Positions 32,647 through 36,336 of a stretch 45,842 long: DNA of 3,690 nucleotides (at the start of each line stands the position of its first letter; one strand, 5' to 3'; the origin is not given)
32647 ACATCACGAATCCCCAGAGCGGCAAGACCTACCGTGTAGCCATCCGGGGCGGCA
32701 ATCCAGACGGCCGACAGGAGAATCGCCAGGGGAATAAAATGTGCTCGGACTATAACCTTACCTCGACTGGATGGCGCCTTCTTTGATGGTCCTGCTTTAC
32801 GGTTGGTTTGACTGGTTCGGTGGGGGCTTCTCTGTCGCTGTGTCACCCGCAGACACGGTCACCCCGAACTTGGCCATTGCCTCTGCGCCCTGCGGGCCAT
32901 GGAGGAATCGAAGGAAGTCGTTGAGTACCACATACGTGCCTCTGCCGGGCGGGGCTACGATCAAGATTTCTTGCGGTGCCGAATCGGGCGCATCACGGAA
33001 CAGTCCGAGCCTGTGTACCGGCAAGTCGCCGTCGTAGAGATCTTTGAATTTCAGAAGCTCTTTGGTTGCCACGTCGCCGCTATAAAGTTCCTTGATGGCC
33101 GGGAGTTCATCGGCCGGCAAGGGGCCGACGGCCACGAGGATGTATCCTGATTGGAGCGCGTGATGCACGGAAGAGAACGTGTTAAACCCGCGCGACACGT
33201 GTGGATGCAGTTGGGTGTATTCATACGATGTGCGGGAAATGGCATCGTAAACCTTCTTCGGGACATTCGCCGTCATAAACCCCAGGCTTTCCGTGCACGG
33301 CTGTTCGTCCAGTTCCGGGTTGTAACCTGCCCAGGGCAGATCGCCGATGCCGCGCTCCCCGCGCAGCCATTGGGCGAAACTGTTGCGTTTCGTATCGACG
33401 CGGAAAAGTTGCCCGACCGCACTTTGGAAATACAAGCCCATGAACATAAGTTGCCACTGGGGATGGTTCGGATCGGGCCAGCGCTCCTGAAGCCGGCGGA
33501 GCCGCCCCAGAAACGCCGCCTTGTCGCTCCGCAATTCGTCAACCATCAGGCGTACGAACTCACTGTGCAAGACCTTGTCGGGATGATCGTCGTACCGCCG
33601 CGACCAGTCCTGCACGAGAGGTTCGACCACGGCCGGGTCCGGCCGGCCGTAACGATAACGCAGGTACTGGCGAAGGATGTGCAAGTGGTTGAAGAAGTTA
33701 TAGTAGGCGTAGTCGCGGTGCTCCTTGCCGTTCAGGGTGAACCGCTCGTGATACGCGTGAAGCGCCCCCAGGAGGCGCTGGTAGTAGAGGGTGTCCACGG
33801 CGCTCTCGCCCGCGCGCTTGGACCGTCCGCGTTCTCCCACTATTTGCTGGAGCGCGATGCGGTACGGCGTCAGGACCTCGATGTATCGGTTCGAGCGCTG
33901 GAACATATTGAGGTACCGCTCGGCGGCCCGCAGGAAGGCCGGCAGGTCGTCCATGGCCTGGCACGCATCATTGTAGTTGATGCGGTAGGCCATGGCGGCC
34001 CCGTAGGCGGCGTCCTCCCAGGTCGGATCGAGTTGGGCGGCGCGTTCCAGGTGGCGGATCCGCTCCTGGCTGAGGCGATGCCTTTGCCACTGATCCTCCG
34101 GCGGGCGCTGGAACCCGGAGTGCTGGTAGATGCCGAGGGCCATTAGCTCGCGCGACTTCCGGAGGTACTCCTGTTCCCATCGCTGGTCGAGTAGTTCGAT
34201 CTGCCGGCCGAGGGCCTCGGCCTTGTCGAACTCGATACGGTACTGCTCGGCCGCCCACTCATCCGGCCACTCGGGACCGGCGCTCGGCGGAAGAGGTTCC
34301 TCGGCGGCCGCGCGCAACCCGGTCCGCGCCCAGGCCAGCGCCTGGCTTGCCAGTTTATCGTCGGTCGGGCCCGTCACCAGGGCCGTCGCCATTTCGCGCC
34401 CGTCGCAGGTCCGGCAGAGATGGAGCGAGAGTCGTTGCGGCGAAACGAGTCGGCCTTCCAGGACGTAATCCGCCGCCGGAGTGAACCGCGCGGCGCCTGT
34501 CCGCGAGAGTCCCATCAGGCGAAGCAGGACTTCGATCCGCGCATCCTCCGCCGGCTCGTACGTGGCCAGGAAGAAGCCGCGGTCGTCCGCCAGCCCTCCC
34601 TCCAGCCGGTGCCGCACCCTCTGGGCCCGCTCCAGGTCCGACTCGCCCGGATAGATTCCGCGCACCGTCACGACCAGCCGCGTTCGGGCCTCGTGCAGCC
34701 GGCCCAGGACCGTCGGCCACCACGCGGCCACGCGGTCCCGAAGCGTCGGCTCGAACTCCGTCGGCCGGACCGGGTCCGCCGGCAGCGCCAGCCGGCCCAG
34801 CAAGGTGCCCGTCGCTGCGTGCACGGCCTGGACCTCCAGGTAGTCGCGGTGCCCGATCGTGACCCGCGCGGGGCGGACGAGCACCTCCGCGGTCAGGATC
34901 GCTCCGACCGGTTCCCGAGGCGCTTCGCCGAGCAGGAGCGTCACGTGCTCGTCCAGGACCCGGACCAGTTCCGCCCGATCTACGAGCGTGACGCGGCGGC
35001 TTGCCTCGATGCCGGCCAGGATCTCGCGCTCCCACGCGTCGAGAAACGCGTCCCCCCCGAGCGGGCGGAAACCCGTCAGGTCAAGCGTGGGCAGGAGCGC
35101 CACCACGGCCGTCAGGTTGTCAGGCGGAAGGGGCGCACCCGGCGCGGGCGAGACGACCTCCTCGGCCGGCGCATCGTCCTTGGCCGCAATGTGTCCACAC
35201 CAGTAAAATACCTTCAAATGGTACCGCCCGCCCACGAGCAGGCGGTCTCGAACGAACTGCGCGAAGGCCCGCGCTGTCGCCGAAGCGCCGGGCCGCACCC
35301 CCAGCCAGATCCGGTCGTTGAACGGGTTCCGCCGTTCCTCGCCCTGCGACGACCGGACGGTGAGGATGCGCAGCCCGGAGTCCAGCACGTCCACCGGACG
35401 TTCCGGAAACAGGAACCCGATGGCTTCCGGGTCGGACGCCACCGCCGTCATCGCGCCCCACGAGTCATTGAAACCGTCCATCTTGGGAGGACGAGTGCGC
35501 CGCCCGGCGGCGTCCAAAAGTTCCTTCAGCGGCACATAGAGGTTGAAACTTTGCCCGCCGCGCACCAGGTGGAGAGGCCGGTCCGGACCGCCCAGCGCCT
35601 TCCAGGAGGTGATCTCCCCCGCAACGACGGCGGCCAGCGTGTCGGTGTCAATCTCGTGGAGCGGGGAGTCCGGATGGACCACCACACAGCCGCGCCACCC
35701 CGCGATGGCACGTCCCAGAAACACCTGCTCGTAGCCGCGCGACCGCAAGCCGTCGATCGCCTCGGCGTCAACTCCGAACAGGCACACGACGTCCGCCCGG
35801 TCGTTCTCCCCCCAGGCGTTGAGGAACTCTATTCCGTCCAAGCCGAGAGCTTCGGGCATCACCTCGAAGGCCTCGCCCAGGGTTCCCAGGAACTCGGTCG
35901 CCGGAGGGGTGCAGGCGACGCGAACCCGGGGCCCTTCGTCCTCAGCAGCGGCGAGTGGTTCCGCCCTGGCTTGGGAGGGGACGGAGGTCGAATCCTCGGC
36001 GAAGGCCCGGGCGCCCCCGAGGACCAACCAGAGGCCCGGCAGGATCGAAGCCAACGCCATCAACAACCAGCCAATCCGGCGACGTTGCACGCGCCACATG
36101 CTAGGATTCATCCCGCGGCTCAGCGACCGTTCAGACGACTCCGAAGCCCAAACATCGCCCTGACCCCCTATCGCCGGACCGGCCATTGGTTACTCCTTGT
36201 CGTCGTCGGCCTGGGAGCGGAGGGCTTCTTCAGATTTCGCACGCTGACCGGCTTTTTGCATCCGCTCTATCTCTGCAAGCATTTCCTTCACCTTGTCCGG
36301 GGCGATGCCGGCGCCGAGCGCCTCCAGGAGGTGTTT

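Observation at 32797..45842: Translationally coupled operon encoding exported proteins built from repeated CsgG/LpoB-like modules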

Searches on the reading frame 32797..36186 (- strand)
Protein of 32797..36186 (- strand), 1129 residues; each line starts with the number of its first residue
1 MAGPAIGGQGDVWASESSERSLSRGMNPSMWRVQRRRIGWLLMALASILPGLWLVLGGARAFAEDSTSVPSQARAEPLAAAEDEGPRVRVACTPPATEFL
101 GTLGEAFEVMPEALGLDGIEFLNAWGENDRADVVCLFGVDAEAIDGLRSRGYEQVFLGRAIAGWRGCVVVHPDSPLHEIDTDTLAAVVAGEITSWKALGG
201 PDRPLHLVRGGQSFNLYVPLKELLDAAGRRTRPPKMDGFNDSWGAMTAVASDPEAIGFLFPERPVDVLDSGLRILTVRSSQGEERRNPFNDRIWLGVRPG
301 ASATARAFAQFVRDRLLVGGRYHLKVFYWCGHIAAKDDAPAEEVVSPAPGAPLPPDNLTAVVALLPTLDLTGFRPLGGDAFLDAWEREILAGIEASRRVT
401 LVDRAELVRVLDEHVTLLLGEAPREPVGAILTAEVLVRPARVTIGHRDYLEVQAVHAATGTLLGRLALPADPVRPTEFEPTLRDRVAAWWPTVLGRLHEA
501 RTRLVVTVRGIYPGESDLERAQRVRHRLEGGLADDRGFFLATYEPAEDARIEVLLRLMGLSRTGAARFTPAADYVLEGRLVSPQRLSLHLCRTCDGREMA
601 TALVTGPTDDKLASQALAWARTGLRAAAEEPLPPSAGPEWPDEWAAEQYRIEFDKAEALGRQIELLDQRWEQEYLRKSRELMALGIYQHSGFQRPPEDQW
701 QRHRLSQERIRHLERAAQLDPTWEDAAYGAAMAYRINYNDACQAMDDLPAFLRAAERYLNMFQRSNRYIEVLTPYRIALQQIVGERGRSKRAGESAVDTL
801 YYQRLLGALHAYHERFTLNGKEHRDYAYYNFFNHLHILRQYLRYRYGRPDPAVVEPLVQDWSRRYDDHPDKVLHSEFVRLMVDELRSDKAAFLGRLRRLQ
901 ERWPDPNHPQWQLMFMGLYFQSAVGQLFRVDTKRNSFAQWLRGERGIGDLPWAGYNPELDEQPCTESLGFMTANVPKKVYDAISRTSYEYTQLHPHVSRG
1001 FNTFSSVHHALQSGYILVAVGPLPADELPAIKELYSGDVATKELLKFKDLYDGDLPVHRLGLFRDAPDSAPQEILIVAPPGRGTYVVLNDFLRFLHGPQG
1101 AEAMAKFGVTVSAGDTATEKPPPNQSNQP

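Call 4: search_protein_families(library=pfam, proteins=[window:32797-36186:-], max_evalue=1)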
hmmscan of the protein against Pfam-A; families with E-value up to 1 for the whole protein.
window:32797-36186:- (1129 aa): 1 family
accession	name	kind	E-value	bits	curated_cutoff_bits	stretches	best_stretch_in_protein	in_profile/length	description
PF12849.12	PBP_like_2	-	9.1e-06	26.1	27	1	167-215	95-143/267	PBP superfamily domain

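Call 5: search_protein_families(library=ncbifam, proteins=[window:32797-36186:-], max_evalue=1)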
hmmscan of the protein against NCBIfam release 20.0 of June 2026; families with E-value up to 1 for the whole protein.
window:32797-36186:- (1129 aa): 1 family
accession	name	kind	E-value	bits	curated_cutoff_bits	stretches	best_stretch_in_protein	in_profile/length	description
TIGR02136.1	ptsS_2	subfamily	5.1e-05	22.6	206.6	1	167-259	123-217/295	phosphate ABC transporter substrate-binding protein PstS family protein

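Call 67: search_solved_structures(query=window:32797-36186:-, max_evalue=1)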
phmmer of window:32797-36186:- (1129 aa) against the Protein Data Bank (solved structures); distinct sequences matched with E-value up to 1: 6.
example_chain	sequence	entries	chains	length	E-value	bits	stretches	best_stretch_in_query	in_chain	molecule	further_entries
4n13_A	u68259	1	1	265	7.4e-06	27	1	169-281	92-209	Phosphate ABC transporter, periplasmic phosphate-binding protein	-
4exl_A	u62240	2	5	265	0.0094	16.8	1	160-259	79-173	Phosphate-binding protein pstS 1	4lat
4q8r_A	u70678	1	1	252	0.019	15.8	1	162-213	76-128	Phosphate ABC transporter, phosphate-binding protein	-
4gd5_A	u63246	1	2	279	0.024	15.4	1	162-213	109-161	Phosphate ABC transporter, phosphate-binding protein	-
4ecf_A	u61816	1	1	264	0.031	15.1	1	172-259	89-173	ABC-type phosphate transport system, periplasmic component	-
1twy_A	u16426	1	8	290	0.41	11.3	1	167-211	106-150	ABC transporter, periplasmic substrate-binding protein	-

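Call 82: find_homologous_proteins(query=window:32797-36186:-, max_evalue=0.00001)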
Query window:32797-36186:- (1129 aa): 4 proteins with E <= 0.00001 among 8000 candidates.
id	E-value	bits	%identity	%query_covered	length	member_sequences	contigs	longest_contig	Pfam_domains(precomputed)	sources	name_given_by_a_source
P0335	0.0e+0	2611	100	100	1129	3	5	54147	PF12849.13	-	-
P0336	0.0e+0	1981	81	96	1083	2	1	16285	PF12849.13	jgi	-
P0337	2.6e-189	650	38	97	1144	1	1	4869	-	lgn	-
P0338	6.9e-154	532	34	97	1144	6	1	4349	PF12849.13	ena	-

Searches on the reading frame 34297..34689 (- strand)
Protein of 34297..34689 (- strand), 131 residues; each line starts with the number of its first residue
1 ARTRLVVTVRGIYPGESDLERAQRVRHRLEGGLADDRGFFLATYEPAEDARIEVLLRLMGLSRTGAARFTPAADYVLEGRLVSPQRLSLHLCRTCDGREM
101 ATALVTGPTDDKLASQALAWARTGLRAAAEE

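Call 57: search_protein_families(library=pfam, proteins=[window:34297-34689:-], max_evalue=10)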
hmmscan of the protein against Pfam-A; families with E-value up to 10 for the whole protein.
seq(131 aa): 1 family
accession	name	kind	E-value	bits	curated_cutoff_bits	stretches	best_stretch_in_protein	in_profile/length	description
PF07637.16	PSD5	-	0.029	15.2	34.2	1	46-85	17-56/62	Protein of unknown function (DUF1595)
